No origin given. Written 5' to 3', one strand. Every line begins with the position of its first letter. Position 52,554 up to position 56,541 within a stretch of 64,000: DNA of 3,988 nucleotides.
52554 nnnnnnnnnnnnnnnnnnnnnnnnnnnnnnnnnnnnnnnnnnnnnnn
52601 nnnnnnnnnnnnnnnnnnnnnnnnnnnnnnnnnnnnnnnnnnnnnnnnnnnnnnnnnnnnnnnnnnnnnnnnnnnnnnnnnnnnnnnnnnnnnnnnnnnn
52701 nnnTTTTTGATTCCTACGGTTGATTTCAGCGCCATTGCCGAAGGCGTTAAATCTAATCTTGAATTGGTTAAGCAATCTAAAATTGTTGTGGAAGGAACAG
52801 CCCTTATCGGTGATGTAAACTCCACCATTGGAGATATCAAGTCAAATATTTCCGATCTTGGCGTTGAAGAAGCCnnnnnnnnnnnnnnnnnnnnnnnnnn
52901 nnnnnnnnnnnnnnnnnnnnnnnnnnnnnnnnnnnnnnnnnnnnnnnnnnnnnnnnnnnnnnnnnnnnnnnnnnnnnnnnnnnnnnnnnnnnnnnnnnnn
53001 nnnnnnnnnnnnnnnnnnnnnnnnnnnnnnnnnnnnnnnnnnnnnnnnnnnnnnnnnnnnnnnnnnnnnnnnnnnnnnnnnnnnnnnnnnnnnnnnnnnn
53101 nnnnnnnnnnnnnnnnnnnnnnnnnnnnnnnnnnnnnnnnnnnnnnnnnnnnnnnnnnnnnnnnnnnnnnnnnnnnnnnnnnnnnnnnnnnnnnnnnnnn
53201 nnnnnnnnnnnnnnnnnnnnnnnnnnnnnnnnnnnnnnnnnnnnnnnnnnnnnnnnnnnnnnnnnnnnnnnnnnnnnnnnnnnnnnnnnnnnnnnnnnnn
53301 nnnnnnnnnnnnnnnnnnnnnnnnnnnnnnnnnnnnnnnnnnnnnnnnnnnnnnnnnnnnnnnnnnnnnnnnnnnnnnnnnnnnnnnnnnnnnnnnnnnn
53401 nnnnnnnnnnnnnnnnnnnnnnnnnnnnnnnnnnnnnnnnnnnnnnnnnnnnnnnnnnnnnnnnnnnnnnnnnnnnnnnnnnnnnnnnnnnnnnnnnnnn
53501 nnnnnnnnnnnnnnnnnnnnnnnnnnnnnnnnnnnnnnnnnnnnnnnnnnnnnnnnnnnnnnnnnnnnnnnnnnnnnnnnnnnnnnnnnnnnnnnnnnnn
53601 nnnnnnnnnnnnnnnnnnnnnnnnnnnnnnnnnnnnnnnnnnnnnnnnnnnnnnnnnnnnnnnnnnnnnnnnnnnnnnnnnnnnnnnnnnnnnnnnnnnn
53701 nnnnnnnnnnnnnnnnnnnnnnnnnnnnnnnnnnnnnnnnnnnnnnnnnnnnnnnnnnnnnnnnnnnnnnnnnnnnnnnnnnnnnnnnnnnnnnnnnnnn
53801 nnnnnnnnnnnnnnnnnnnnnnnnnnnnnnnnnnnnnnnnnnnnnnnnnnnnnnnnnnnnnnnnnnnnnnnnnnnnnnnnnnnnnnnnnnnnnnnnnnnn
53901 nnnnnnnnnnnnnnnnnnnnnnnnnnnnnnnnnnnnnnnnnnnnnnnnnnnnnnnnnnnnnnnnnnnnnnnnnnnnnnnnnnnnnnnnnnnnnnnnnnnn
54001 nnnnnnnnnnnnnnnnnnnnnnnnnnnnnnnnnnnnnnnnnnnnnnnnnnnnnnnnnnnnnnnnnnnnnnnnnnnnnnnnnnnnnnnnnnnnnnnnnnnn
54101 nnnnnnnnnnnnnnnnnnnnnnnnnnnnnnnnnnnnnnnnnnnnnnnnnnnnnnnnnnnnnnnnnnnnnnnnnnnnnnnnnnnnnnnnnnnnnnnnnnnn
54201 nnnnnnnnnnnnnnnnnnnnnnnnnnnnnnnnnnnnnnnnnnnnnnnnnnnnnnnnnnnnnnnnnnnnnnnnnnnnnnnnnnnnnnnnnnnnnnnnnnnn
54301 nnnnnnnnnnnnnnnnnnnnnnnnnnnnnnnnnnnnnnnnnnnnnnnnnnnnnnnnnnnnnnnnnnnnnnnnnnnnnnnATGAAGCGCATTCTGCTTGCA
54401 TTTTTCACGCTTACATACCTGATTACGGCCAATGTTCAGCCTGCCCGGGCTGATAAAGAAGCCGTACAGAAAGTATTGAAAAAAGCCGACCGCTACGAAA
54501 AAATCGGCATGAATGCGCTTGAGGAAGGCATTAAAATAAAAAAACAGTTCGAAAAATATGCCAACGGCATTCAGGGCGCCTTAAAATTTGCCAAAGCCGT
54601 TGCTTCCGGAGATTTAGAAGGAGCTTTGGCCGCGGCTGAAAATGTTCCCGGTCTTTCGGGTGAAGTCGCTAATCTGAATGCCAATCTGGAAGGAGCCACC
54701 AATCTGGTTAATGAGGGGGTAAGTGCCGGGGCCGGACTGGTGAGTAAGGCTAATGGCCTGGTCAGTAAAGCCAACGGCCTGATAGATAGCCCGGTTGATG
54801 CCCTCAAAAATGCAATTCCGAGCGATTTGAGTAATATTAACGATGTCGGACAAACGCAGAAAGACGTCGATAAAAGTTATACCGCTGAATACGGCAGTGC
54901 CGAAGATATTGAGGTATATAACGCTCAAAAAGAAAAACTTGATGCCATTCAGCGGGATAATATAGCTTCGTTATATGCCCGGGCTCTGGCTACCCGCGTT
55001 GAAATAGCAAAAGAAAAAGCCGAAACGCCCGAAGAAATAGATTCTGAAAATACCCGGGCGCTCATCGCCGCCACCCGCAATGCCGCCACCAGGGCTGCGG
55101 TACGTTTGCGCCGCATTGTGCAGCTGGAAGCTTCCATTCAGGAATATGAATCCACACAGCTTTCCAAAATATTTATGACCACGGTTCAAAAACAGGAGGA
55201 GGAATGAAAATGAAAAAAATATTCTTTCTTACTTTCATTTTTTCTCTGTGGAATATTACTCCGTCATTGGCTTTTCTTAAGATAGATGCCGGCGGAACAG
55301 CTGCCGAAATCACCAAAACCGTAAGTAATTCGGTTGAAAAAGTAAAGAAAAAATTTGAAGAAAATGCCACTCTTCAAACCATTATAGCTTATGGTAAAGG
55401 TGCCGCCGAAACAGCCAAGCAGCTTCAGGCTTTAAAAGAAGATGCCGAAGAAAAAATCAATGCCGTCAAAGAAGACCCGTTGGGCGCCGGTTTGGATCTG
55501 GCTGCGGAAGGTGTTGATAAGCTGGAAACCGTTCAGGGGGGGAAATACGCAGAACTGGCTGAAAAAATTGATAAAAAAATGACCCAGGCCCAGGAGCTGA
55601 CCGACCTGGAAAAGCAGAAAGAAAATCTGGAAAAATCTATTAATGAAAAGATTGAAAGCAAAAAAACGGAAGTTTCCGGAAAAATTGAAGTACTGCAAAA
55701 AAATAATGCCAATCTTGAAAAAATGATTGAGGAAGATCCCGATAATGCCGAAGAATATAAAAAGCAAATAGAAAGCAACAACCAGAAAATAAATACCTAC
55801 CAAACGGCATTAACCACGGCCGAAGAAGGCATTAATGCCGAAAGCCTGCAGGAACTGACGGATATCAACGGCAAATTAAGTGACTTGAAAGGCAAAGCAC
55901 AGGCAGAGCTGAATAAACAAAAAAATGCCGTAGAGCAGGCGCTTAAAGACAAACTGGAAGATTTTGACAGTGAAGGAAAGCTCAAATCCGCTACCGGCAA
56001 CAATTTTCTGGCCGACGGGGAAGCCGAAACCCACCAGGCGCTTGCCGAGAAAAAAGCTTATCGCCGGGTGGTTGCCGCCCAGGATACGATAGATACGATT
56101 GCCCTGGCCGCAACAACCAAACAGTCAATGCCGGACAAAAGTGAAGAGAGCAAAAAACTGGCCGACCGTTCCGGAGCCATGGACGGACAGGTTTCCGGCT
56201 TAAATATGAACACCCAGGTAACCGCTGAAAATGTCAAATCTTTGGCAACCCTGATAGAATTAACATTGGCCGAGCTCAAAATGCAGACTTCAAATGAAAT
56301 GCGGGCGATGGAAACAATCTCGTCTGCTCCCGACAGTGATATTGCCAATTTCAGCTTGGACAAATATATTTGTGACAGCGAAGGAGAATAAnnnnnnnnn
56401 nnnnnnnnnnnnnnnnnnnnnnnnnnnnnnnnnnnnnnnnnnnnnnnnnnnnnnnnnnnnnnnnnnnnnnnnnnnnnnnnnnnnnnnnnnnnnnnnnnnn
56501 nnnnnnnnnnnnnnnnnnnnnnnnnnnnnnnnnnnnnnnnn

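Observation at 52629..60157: Four secreted, TM-less coiled-coil proteins occupy the VirB5/VirB6 slot; three share the mature N-terminus 'FL...'; no VirB6 is visible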

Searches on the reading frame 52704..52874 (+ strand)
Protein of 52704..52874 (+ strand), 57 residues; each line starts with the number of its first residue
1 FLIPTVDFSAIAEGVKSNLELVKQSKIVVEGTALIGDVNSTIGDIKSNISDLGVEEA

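Call 70: search_protein_representatives(alignment_id=A4)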
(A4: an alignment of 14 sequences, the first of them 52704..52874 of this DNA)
Query: 14 sequences, 57 profile positions. Proteins with E-value up to 0.001 (for the whole library): 65; up to 1e-10: 33; up to 1e-30: 0. The best 65 are listed.
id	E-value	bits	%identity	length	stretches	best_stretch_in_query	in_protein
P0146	8.2e-29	115.3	-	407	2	1-56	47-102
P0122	3.6e-28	113.3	-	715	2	1-56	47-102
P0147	8.4e-27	108.9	-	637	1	1-57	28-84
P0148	1.3e-26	108.3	-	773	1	1-57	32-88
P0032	1.7e-26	107.9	-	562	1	1-57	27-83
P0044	9.0e-26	105.6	-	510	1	1-57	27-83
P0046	1.3e-25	105.1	-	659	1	2-57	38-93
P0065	1.5e-25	104.9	-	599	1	1-57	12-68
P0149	4.5e-25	103.3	-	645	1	1-56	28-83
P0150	1.1e-24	102.1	-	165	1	1-56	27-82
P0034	1.2e-24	101.9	-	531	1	1-57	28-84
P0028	2.0e-24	101.3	-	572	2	1-57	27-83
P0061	3.1e-24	100.6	-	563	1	1-56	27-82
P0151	3.6e-23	97.2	-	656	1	1-57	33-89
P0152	4.0e-23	97.1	-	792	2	1-56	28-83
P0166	1.7e-15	72.6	-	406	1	1-55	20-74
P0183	1.7e-06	43.8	-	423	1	1-55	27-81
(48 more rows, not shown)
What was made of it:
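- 52704..52724 (+): Mature N-terminus of P1, FLIPTVD (VirB5-type motif [I/L/W]-P-T-x-D). An exhaustive HMM search places this region at residues ~27-83, directly after the signal peptide, in nearly all of the 65 hits (call 70).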

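Call 72: search_protein_families(library=pfam, alignment_id=A5, max_evalue=0.01)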
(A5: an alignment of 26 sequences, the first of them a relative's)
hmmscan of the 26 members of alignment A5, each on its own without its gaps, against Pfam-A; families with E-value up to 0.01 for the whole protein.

A. member 1, P0166 (406 aa): 6 families
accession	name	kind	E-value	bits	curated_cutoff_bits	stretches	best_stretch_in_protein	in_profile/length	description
PF06785.16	UPF0242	-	0.00058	20.4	33.5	1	6-135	50-142/194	Uncharacterised protein family (UPF0242) N-terminus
PF13851.11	GAS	-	0.0019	18.1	32.3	1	71-143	66-139/200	Growth-arrest specific micro-tubule binding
PF13605.11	DUF4141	-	0.0029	17.4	30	1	3-46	2-46/53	Domain of unknown function (DUF4141)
PF18595.6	Nuf2_DHR10-like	-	0.0043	17.5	28.4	1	75-138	42-105/117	Nuf2, DHR10-like domain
PF09762.14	CCDC93_CC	-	0.0056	16.2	30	1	41-149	86-195/429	CCDC93 coiled-coil domain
PF04568.17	IATP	-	0.007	17.2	25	0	35-115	17-95/98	Mitochondrial ATPase inhibitor, IATP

B. families by the number of members that match (of 26 scanned): 32 families (the first 25 are shown)
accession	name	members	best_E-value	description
PF06785.16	UPF0242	2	2.6e-05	Uncharacterised protein family (UPF0242) N-terminus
PF21007.2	FBF1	2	3.4e-05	Fas-binding factor 1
PF02321.23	OEP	2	0.00032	Outer membrane efflux protein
PF09762.14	CCDC93_CC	2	0.00081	CCDC93 coiled-coil domain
PF20715.2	DUF6827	2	0.0017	Domain of unknown function (DUF6827)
PF13605.11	DUF4141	2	0.0029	Domain of unknown function (DUF4141)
PF16888.10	YwqH-like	1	7.6e-05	YwqH-like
PF01576.24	Myosin_tail_1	1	9.8e-05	Myosin tail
PF03915.18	AIP3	1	0.00028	Actin interacting protein 3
PF24580.1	DUF7607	1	0.00061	Domain of unknown function (DUF7607)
PF24615.2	Spectrin_Anc-1_2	1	0.00084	Nuclear anchorage protein 1, spectrin repeat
PF00038.26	Filament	1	0.0013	Intermediate filament protein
PF13851.11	GAS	1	0.0019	Growth-arrest specific micro-tubule binding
PF05010.19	TACC_C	1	0.0025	Transforming acidic coiled-coil-containing protein (TACC), C-terminal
PF19745.5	FUT8_N_cat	1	0.003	Alpha-(1,6)-fucosyltransferase N- and catalytic domains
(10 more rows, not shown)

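Call 91: search_protein_families(library=pfam, proteins=[P0166, P0183], max_evalue=10)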
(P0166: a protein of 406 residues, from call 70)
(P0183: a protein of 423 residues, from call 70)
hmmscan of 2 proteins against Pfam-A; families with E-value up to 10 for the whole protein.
P0166 (406 aa): 16 families
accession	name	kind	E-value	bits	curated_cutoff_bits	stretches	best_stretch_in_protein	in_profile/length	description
PF06785.16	UPF0242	-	0.00058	20.4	33.5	1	6-135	50-142/194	Uncharacterised protein family (UPF0242) N-terminus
PF13851.11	GAS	-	0.0019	18.1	32.3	1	71-143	66-139/200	Growth-arrest specific micro-tubule binding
PF13605.11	DUF4141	-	0.0029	17.4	30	1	3-46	2-46/53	Domain of unknown function (DUF4141)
PF18595.6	Nuf2_DHR10-like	-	0.0043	17.5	28.4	1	75-138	42-105/117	Nuf2, DHR10-like domain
PF09762.14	CCDC93_CC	-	0.0056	16.2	30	1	41-149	86-195/429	CCDC93 coiled-coil domain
PF04568.17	IATP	-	0.007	17.2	25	1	35-115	17-95/98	Mitochondrial ATPase inhibitor, IATP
PF15478.11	LKAAEAR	-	0.036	14.7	27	1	311-362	17-69/137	Family of unknown function with LKAAEAR motif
PF05384.16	DegS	-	0.16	11.8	27.6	1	76-143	23-85/159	Sensor protein DegS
PF20711.2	DUF6825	-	0.23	12.4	27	1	335-371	42-77/105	Family of unknown function (DUF6825)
PF14282.11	FlxA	-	0.29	11.7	26.3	2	332-389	10-67/101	FlxA-like protein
PF13476.12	AAA_23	-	1.2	10.2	27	1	44-132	109-198/201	AAA domain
PF03462.23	PCRF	-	1.5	9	24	1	68-138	10-84/194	PCRF domain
PF10498.14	IFT57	-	1.9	7.8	40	1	53-147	231-325/360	Intra-flagellar transport protein 57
PF14362.11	DUF4407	-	2.7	7.7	31.3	1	67-130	176-235/297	Domain of unknown function (DUF4407)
PF10186.14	ATG14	-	5.9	6.3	33.2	1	73-133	44-105/347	Vacuolar sorting 38 and autophagy-related subunit 14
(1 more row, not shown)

P0183 (423 aa): 6 families
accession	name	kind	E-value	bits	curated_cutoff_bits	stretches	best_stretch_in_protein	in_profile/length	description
PF20715.2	DUF6827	-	0.054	13.7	26.9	1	82-129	86-133/158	Domain of unknown function (DUF6827)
PF16542.10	PNKP_ligase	-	0.076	12.7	28.2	1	73-189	151-267/377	PNKP adenylyltransferase domain, ligase domain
PF01544.23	CorA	-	0.1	12.3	27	1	76-163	147-237/292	CorA-like Mg2+ transporter protein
PF14534.12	DUF4440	-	0.21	12.5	25.2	1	282-360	3-82/107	Domain of unknown function (DUF4440)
PF13234.12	MTR4_beta-barrel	-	0.99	10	26.4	1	59-132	131-193/203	Mtr4-like, beta-barrel domain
PF10158.14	LOH1CR12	-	1.3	9.5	24.7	1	85-136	44-95/131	Tumour suppressor protein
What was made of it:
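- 52704..52724 (+): Compare GIPVID and QIPTID at position 1 of Pfam VirB5 (call 91).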

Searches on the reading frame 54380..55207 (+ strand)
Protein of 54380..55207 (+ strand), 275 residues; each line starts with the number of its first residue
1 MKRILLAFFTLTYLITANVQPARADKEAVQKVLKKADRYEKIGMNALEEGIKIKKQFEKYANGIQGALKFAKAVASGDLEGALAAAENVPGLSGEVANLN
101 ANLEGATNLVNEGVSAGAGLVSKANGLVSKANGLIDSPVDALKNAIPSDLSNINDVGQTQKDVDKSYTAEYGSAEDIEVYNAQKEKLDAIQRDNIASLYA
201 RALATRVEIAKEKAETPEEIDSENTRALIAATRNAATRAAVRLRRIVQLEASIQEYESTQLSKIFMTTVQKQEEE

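Call 4: search_protein_families(library=pfam, proteins=[window:54380-55207:+], max_evalue=0.1)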
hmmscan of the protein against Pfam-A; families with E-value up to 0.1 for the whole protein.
window:54380-55207:+ (275 aa): 1 family
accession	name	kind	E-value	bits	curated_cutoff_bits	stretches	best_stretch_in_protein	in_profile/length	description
PF11237.13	DUF3038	-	0.093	13.2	25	0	213-259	56-102/168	Protein of unknown function (DUF3038)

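Call 9: search_protein_families(library=ncbifam, proteins=[window:54380-55207:+], max_evalue=0.1)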
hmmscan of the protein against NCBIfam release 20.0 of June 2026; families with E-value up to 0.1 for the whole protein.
window:54380-55207:+ (275 aa): 1 family
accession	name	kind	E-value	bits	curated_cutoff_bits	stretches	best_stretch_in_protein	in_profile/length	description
TIGR01748.1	rhaA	equivalog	0.043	13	584.95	1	36-110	9-82/414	L-rhamnose isomerase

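Call 10: find_encoding_contigs(protein=window:54380-55207:+, flank=10000, max_places=10)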
Protein window:54380-55207:+ (275 aa): 19 contigs read that carry it; 10 places shown.
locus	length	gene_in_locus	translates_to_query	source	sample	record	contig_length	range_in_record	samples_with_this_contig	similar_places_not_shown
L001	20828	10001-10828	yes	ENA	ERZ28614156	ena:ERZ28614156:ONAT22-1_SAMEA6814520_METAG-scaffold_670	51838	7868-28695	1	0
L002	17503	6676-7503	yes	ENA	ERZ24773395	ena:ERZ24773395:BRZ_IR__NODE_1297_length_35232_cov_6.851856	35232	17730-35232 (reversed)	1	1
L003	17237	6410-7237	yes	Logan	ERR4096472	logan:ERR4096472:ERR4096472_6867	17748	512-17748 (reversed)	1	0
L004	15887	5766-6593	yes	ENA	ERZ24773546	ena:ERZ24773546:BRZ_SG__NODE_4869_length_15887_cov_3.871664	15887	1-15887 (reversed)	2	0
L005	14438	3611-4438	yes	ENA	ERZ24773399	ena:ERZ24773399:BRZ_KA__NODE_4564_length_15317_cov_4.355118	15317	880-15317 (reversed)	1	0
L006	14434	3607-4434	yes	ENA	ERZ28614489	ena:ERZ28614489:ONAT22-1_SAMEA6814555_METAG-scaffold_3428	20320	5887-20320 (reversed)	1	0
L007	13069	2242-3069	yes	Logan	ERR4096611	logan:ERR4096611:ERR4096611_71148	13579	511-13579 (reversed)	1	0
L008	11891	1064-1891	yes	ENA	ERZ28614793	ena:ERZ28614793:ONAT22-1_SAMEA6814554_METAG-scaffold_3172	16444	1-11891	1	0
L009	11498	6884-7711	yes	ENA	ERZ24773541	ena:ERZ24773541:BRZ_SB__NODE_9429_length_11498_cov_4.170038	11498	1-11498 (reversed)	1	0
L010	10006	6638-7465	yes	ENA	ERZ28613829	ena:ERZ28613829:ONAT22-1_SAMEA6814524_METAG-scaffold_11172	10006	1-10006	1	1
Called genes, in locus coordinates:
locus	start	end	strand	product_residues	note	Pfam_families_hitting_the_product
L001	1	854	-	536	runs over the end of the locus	PF00263:Secretin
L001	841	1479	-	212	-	PF10671:TcpQ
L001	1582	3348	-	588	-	-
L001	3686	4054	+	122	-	PF04956:TrbC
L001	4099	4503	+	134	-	PF04956:TrbC (weak)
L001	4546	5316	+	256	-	-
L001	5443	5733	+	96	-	-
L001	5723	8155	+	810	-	PF03135:CagE_TrbE_VirB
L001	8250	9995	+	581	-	PF06785:UPF0242 (weak), PF07926:TPR_MLP1_2 (weak), PF23435:DUF7121 (weak), PF28019:HmpF (weak)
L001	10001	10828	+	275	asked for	-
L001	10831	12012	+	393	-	-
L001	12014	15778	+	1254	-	-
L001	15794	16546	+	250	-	PF04335:VirB8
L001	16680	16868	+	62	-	-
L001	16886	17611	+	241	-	PF04335:VirB8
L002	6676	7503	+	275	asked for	-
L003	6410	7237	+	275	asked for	-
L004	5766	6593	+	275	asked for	-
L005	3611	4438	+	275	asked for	-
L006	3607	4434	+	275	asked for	-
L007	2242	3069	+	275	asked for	-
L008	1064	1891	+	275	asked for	-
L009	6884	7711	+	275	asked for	-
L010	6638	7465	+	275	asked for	-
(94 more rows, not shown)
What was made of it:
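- Checked: Independent gene calls on other contigs give the same genes (call 10).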

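Call 58: search_protein_families(library=pfam, proteins=[window:54452-55207:+], max_evalue=10)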
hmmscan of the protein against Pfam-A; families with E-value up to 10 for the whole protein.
window:54452-55207:+ (251 aa): 3 families
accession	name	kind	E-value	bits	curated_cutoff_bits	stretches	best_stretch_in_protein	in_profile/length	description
PF11237.13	DUF3038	-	0.084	13.3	25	1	189-235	56-102/168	Protein of unknown function (DUF3038)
PF01597.25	GCV_H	-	0.087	13.2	22.2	1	51-89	50-88/122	Glycine cleavage H-protein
PF25393.1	LTM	-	5.1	7.5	27.5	1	43-63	3-23/42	LUBAC thetering domain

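Call 101: search_protein_families(library=phrogs, proteins=[window:54380-55207:+], max_evalue=0.01)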
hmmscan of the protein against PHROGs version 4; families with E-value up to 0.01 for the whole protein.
window:54380-55207:+ (275 aa): 0 families

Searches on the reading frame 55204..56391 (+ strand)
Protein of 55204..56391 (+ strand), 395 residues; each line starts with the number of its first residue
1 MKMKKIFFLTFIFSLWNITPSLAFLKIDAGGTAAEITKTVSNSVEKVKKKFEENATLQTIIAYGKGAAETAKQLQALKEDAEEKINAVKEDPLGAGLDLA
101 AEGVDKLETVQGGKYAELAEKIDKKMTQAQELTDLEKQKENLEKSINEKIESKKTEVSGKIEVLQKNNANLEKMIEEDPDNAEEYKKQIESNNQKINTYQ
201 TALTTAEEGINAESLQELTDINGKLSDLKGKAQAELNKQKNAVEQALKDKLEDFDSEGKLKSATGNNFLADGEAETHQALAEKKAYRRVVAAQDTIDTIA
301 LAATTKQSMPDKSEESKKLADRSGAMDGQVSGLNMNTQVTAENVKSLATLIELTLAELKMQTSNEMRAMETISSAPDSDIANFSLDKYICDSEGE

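Call 4: search_protein_families(library=pfam, proteins=[window:55204-56391:+], max_evalue=0.1)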
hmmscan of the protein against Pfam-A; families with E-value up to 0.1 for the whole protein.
window:55204-56391:+ (395 aa): 0 families

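Call 9: search_protein_families(library=ncbifam, proteins=[window:55204-56391:+], max_evalue=0.1)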
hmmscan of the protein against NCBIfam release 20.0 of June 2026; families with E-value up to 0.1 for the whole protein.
window:55204-56391:+ (395 aa): 0 families

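Call 58: search_protein_families(library=pfam, proteins=[window:55276-56391:+], max_evalue=10)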
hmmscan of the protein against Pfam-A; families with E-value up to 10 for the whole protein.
window:55276-56391:+ (371 aa): 2 families
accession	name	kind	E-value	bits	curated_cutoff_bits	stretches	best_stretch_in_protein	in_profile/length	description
PF02050.21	FliJ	-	0.18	12.4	28.4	1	157-224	13-80/123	Flagellar FliJ protein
PF04513.17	Baculo_PEP_C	-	7.5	7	38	2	79-187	3-109/140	Baculovirus polyhedron envelope protein, PEP, C terminus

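Call 77: find_homologous_proteins(query=window:55204-56391:+, max_evalue=0.001)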
Query window:55204-56391:+ (395 aa): 56 proteins with E <= 0.001 among 8000 candidates.
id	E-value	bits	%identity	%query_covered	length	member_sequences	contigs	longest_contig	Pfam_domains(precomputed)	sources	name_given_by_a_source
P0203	5.6e-237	804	100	100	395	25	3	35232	-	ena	-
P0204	1.3e-173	595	97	77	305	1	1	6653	-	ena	-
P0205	3.9e-143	495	98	64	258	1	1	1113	-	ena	-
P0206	4.5e-90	321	46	99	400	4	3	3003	-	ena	-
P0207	7.4e-87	310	44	98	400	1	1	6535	-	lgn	-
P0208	1.9e-86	309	44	99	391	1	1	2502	-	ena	-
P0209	2.7e-86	308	44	98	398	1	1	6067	-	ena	-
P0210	9.7e-86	306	44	98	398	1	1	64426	-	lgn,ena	-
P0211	1.0e-83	300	44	98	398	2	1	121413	-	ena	-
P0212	1.6e-81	293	46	98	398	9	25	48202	-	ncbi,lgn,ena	-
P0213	1.2e-79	286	42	99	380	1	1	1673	-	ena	-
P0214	2.9e-63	233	39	99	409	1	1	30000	-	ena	-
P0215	4.1e-63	232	39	99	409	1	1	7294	-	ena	-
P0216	6.3e-63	231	39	99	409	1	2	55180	-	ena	-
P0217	6.3e-63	231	39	99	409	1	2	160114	-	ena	-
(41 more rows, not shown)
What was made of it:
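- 55204..56391 (+): P3, 395 aa. Signal peptide and mature start FLKID (orthologues (G)IPKID or IKFD). A central coiled coil separates the N-terminal motif from a VirB5-like C-terminal half. 56 homologues (call 77).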

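Call 98: search_dna_similar(query=window:55204-56388:+, collection=plasmids, mode=protein, max_rows=15, max_evalue=0.01)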
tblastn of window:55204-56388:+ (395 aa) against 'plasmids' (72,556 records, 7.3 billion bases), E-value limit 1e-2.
No match.

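Call 101: search_protein_families(library=phrogs, proteins=[window:55204-56391:+], max_evalue=0.01)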
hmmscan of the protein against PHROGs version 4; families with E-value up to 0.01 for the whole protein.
window:55204-56391:+ (395 aa): 0 families
